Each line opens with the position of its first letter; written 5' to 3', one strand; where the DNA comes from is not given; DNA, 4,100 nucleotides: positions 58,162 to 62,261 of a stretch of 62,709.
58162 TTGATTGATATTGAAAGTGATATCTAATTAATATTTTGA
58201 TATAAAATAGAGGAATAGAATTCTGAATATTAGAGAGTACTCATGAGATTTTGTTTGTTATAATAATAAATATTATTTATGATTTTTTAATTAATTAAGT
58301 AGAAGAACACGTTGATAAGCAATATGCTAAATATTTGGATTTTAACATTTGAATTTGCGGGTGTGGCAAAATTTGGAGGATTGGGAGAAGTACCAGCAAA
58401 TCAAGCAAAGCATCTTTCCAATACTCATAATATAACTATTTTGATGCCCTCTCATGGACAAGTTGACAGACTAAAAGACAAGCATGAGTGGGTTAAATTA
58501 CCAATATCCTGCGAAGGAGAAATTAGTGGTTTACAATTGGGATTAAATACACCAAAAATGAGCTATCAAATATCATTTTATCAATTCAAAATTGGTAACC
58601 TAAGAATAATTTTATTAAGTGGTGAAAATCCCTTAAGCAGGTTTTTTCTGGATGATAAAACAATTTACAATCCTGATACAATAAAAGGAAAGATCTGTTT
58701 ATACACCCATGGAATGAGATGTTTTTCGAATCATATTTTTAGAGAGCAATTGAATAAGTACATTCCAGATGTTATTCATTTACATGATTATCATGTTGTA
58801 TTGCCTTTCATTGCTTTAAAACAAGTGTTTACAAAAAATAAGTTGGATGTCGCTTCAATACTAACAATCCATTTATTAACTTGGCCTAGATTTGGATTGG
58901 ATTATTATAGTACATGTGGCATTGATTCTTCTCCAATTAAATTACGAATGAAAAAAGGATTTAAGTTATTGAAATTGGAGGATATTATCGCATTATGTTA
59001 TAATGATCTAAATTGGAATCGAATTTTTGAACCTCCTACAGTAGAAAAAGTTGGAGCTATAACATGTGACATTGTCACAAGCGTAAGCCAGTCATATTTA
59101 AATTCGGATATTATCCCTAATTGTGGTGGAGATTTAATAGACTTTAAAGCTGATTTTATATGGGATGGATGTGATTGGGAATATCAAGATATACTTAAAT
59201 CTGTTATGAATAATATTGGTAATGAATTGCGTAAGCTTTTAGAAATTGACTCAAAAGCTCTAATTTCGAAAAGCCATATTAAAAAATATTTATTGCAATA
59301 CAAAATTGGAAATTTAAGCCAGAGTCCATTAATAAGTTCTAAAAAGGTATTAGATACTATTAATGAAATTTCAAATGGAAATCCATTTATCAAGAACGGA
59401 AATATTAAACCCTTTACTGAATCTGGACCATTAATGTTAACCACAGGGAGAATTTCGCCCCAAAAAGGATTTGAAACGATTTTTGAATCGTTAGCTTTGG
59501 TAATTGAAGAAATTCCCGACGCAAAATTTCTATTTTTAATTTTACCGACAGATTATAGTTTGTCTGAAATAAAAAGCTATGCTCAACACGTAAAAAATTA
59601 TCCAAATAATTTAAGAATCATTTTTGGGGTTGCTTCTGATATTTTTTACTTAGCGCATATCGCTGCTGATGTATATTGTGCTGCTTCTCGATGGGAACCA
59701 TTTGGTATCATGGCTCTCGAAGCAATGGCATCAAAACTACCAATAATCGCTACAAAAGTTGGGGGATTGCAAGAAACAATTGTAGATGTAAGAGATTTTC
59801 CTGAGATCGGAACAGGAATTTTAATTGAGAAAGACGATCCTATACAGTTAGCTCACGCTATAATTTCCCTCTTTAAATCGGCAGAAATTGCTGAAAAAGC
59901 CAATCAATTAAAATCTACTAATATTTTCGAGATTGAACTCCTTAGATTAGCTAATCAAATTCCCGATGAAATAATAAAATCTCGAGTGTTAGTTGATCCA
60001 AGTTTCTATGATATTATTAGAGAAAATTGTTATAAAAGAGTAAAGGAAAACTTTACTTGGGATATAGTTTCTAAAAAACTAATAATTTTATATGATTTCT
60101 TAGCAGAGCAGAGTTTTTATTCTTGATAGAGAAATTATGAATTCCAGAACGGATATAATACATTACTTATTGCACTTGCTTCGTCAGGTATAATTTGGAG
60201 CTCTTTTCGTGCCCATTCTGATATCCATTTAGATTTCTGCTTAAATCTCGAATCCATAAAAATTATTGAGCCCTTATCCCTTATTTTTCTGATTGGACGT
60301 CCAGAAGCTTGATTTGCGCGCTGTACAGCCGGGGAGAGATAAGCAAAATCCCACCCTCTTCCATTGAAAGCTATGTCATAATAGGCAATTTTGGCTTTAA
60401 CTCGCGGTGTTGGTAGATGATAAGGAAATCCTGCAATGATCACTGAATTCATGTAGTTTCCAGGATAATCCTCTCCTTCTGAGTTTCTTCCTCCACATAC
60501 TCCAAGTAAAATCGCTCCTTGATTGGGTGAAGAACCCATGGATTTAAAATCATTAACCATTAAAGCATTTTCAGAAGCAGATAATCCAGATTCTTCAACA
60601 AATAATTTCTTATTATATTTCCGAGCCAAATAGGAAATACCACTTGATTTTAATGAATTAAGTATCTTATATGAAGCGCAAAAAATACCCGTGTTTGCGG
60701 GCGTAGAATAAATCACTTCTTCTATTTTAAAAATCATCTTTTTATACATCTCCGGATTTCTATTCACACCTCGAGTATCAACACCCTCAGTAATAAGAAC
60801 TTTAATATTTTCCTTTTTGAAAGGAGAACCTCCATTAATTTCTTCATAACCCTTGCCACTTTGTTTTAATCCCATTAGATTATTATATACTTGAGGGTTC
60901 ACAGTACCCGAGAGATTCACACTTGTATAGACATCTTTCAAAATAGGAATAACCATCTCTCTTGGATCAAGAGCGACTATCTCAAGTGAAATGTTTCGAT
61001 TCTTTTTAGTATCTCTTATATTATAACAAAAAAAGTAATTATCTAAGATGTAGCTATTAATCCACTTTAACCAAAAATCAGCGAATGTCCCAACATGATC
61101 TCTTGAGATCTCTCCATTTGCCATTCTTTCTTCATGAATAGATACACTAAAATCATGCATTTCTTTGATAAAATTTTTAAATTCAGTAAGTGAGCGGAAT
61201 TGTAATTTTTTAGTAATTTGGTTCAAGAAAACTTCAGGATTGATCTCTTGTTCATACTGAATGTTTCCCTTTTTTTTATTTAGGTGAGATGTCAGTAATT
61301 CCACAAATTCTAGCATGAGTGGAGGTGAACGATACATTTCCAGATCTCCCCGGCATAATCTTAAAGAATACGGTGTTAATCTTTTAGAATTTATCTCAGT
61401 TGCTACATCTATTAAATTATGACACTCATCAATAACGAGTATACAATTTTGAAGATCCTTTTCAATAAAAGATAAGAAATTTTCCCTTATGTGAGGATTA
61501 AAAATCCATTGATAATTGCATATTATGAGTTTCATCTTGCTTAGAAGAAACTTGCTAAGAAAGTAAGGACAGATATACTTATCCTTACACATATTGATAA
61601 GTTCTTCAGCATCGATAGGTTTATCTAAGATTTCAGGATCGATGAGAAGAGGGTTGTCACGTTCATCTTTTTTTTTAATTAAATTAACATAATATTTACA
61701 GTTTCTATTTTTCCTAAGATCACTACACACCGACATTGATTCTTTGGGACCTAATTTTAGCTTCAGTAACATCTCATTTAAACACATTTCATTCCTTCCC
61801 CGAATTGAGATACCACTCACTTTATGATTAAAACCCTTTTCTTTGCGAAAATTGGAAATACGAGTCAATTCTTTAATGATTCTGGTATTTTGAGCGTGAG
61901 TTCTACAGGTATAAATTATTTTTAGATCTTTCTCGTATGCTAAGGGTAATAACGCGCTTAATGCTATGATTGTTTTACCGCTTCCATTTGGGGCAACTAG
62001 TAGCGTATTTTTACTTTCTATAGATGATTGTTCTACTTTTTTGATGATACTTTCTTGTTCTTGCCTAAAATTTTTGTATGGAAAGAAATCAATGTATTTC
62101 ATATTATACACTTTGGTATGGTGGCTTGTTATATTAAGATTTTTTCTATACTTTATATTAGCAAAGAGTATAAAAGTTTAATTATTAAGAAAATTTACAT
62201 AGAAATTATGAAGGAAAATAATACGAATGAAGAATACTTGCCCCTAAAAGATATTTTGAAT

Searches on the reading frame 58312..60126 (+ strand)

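Call 40: search_protein_families(library=pfam, proteins=[window:58312-60126:+], max_evalue=0.001)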
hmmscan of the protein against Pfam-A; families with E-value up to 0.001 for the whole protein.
window:58312-60126:+ (604 aa): 4 families
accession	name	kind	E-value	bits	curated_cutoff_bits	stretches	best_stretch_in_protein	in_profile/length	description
PF00534.26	Glycos_transf_1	-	2e-22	79.9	26.4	1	367-530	10-165/172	Glycosyl transferases group 1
PF08323.17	Glyco_transf_5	-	8.8e-21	75.1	22.7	1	7-264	1-222/239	Starch synthase catalytic domain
PF13692.12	Glyco_trans_1_4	-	2.5e-19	70.4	27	1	373-522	2-141/142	Glycosyl transferases group 1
PF20706.3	GT4-conflict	-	0.00013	21.5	26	1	451-522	281-356/385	Family 4 Glycosyltransferase in conflict systems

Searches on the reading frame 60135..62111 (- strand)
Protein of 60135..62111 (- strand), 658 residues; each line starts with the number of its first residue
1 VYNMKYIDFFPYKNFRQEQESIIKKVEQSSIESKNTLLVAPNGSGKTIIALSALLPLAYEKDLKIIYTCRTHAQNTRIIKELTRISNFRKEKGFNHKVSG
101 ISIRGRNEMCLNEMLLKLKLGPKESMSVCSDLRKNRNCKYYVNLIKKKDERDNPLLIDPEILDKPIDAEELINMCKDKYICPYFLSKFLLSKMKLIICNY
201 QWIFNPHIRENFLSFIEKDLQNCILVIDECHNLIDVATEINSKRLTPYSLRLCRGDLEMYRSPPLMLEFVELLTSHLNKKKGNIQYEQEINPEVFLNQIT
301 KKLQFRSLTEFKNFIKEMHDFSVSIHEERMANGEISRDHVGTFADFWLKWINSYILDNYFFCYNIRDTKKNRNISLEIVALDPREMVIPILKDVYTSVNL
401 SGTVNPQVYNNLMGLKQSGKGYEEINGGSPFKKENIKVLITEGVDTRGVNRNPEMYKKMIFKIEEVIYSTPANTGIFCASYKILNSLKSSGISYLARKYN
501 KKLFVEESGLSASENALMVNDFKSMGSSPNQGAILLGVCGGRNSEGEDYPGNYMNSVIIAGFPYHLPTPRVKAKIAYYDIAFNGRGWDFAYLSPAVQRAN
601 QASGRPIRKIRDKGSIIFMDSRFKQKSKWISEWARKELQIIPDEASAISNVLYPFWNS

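Call 40: search_protein_families(library=pfam, proteins=[window:60135-62111:-], max_evalue=0.001)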
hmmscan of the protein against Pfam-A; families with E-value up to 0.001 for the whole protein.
window:60135-62111:- (658 aa): 5 families
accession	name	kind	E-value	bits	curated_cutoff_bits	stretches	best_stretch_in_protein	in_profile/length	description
PF13307.12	Helicase_C_2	-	2.9e-33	115.8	25.3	1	463-636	1-169/170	Helicase C-terminal domain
PF06733.21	DEAD_2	-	1.5e-32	113.1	21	1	67-247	1-169/172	DEAD_2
PF06777.17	HBB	-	2.1e-15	57.3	30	1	268-448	19-188/190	Helical and beta-bridge domain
PF04851.21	ResIII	-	1.1e-07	32.3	22.5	1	14-235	3-139/164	Type III restriction enzyme, res subunit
PF00270.35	DEAD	-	5.2e-07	30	26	1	18-90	3-72/167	DEAD/DEAH box helicase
